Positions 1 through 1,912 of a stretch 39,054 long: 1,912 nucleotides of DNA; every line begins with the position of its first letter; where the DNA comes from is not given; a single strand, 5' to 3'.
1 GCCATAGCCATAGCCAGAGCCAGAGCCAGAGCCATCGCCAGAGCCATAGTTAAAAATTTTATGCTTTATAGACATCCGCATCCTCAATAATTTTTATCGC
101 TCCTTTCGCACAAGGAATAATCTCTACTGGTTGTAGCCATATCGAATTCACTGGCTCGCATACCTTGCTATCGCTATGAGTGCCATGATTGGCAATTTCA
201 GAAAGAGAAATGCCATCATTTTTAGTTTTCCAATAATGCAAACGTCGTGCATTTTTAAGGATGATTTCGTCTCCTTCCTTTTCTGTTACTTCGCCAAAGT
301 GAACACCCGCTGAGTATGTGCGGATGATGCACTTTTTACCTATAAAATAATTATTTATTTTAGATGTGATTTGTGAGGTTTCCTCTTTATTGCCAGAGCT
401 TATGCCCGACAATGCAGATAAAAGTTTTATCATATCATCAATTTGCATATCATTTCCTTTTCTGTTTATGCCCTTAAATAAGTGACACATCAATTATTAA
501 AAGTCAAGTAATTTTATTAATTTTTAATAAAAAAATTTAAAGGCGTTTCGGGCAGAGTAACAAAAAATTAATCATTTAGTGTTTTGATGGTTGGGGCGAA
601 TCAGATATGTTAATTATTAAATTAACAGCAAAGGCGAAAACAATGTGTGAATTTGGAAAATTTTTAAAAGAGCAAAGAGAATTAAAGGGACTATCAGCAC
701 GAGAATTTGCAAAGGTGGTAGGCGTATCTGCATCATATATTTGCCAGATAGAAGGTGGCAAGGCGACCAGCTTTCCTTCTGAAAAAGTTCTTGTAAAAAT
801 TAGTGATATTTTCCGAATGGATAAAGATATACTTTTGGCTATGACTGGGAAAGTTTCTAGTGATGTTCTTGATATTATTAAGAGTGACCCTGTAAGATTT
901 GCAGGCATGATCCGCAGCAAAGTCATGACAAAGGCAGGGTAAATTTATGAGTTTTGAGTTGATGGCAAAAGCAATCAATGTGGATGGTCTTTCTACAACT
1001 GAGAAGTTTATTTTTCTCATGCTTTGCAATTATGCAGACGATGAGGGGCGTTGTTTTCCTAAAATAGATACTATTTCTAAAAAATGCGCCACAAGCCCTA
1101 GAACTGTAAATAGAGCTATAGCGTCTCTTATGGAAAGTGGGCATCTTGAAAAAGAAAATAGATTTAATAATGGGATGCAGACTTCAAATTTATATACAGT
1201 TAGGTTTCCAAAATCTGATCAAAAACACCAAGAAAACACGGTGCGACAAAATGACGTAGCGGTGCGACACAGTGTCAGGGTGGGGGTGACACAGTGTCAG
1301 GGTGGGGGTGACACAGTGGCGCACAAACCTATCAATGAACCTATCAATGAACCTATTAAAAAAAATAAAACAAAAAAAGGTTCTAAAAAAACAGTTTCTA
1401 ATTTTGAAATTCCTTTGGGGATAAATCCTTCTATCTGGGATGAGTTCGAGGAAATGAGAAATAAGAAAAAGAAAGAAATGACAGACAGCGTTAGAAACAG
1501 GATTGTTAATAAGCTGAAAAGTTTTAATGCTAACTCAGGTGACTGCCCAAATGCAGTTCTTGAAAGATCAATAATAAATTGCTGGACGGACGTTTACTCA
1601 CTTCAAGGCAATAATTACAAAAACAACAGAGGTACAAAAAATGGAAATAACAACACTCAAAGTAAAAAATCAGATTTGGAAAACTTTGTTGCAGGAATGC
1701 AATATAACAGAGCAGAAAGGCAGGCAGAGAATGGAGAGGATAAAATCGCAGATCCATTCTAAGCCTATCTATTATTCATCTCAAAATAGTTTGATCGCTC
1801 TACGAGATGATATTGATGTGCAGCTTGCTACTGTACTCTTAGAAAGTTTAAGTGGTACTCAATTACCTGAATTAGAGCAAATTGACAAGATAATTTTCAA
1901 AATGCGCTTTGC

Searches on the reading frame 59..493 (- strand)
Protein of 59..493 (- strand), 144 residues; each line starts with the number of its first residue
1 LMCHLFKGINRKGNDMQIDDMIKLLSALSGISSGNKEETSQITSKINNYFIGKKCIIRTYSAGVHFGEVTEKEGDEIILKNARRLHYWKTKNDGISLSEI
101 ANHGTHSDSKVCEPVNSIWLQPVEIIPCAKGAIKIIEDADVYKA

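Call 20: search_protein_families(library=phrogs, proteins=[window:59-493:-], max_evalue=0.001)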
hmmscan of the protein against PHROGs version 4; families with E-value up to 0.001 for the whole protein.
window:59-493:- (144 aa): 0 families

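Call 51: search_protein_families(library=pfam, proteins=[window:59-493:-], max_evalue=0.1)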
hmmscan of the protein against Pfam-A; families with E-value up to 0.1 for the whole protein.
window:59-493:- (144 aa): 1 family
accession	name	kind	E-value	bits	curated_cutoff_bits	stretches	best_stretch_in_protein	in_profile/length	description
PF22253.2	DUF6948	-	3e-27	95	27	1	52-135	1-84/85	Domain of unknown function (DUF6948)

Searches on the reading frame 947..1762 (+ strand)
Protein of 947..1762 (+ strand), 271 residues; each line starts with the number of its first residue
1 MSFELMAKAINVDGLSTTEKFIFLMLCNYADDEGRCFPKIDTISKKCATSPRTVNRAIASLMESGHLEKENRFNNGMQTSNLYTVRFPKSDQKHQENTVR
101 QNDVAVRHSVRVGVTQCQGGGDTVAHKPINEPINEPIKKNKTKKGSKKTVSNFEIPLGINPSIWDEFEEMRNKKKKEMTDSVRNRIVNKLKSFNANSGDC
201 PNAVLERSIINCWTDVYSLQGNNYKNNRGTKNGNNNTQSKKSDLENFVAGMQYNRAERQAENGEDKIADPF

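Call 20: search_protein_families(library=phrogs, proteins=[window:947-1762:+], max_evalue=0.001)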
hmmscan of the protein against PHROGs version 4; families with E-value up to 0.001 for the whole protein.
window:947-1762:+ (271 aa): 16 families
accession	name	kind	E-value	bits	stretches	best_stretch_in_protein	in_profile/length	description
phrog_678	-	DNA, RNA and nucleotide metabolism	8.3e-32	112.1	1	23-264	76-327/346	replication initiation O-like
phrog_8540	-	DNA, RNA and nucleotide metabolism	6.1e-22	79.8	1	1-120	1-119/196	replication initiation O-like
phrog_391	-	DNA, RNA and nucleotide metabolism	2.1e-21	77.9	1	1-143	1-140/298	replication initiation O-like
phrog_1032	-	DNA, RNA and nucleotide metabolism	4.9e-20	73.7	1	1-172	1-194/281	replication initiation protein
phrog_270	-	DNA, RNA and nucleotide metabolism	2.6e-18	67.5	1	1-149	31-171/383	replication initiation protein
phrog_4617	-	DNA, RNA and nucleotide metabolism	5.7e-17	63.1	1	1-148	1-146/223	replication initiation protein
phrog_11896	-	DNA, RNA and nucleotide metabolism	1.1e-11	46.1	1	13-92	16-95/225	primosomal protein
phrog_186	-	DNA, RNA and nucleotide metabolism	2e-11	45.1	1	13-153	38-177/308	DnaD-like helicase loader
phrog_8102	-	DNA, RNA and nucleotide metabolism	1.3e-10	41.9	1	6-90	23-112/337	replication initiation protein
phrog_428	-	DNA, RNA and nucleotide metabolism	1.3e-09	38.8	1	8-147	96-198/455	replication initiation protein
phrog_345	-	DNA, RNA and nucleotide metabolism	4.9e-08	34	1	4-149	34-168/297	replication initiation O-like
phrog_15053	-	unknown function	2e-06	28.2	1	6-88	35-119/343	-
phrog_1835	-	DNA, RNA and nucleotide metabolism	2e-05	25.1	1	33-151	63-174/301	HTH DNA binding protein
phrog_18589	-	unknown function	3e-05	25.1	1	129-242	11-123/156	-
phrog_6451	-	DNA, RNA and nucleotide metabolism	5e-05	24.2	1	91-234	116-257/272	primosomal protein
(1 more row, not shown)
